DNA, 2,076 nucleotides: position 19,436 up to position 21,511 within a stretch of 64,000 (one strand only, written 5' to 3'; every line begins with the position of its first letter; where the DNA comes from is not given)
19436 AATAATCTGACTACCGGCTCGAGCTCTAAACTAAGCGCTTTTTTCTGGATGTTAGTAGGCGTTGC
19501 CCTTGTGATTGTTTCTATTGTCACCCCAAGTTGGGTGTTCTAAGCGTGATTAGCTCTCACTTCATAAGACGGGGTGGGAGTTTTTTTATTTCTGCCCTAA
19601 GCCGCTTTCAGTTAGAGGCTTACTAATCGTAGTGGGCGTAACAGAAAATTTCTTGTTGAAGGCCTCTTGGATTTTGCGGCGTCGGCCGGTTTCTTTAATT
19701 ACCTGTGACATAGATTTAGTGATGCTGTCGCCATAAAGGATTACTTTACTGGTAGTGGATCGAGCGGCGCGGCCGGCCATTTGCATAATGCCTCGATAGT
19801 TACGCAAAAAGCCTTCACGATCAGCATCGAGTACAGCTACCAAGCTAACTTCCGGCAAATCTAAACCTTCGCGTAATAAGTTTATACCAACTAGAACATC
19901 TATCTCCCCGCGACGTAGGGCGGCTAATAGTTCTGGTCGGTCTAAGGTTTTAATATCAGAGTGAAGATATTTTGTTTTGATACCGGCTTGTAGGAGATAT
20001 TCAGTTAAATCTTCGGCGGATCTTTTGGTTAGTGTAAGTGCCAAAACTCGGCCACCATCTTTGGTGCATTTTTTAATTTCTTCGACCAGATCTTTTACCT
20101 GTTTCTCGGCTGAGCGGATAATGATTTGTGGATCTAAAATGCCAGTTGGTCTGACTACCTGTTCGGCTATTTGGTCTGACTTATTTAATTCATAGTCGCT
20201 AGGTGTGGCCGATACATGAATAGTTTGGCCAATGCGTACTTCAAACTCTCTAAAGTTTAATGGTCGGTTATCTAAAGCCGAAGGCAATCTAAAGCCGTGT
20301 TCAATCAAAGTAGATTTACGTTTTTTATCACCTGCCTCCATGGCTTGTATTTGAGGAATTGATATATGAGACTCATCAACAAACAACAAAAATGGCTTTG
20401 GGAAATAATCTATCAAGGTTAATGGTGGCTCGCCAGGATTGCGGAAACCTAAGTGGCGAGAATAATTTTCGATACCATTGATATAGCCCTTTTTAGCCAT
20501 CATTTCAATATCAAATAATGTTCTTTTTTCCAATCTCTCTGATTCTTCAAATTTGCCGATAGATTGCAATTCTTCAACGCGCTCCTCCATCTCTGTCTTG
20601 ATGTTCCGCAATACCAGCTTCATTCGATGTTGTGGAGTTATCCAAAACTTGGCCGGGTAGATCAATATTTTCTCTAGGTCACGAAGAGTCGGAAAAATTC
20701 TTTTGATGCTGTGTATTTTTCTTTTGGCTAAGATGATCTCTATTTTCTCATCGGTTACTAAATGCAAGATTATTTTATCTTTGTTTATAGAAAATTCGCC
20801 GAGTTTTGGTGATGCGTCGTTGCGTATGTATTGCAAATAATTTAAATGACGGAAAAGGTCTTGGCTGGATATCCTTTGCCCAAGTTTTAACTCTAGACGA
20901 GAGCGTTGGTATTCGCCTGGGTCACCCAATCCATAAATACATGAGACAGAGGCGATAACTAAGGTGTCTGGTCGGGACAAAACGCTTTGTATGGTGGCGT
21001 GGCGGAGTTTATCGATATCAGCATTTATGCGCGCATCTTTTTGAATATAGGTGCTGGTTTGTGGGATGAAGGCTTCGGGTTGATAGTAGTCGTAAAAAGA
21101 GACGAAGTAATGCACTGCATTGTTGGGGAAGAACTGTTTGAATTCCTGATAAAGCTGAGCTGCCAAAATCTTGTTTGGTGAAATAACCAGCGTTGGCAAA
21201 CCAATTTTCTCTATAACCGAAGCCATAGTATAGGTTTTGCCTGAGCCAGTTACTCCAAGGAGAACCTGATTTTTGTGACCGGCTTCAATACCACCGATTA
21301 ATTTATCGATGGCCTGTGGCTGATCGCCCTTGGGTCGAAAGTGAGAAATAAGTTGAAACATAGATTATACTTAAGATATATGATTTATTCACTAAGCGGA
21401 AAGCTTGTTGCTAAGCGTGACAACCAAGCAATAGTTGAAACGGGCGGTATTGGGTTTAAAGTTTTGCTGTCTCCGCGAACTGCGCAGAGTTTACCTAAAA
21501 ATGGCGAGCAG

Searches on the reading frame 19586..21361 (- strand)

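Call 61: search_protein_families(library=ncbifam, proteins=[window:19586-21361:-], max_evalue=0.00001)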
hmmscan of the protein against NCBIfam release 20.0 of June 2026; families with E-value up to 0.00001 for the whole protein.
window:19586-21361:- (591 aa): 32 families (the best 25 are shown)
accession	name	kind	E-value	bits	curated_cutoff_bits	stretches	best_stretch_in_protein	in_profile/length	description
NF003673.1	PRK05298.1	equivalog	3e-257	855.2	743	1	2-585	2-592/653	excinuclease ABC subunit UvrB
TIGR00631.1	uvrb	equivalog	4.2e-250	831.5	750.1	1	2-585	2-592/658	excinuclease ABC subunit UvrB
NF004066.1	PRK05580.1-3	equivalog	2.6e-15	55.8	813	1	477-541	581-653/788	primosomal protein N'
TIGR00595.1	priA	equivalog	4.4e-14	51.9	230.35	1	449-543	278-380/509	replication restart helicase PriA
NF004067.0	PRK05580.1-4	equivalog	3.4e-13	48.9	763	1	450-542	501-601/737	primosomal protein N'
TIGR00643.1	recG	equivalog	5.3e-13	48.5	659.4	1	447-550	471-569/629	ATP-dependent DNA helicase RecG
NF004068.0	PRK05580.1-5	equivalog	1.7e-11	42.9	1249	1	443-537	554-655/795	primosomal protein N'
NF004070.0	PRK05580.2-2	equivalog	4.2e-11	41.7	921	0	465-538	512-594/729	primosomal protein N'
NF053636.1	DDHlcsCsdAPsy1082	equivalog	6.2e-11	41.5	890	1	432-536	239-341/512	DEAD/DEAH box helicase CsdA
NF004071.0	PRK05580.2-3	equivalog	2.3e-10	39.1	1105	0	446-534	500-595/735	primosomal protein N'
NF008165.0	PRK10917.1-3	equivalog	3e-10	39.2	711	0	446-549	496-595/692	ATP-dependent DNA helicase RecG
NF004069.0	PRK05580.2-1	equivalog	6.1e-10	38.1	767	1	445-543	389-494/612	primosomal protein N'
NF053631.1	RNA_helic_CshA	equivalog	9e-10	38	646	1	440-542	241-341/434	degradosome RNA helicase CshA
NF004065.0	PRK05580.1-1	equivalog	1.3e-09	36.8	858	0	478-567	523-620/731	primosomal protein N'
TIGR00580.2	mfd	equivalog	2.6e-09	36.1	800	0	430-537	636-741/907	transcription-repair coupling factor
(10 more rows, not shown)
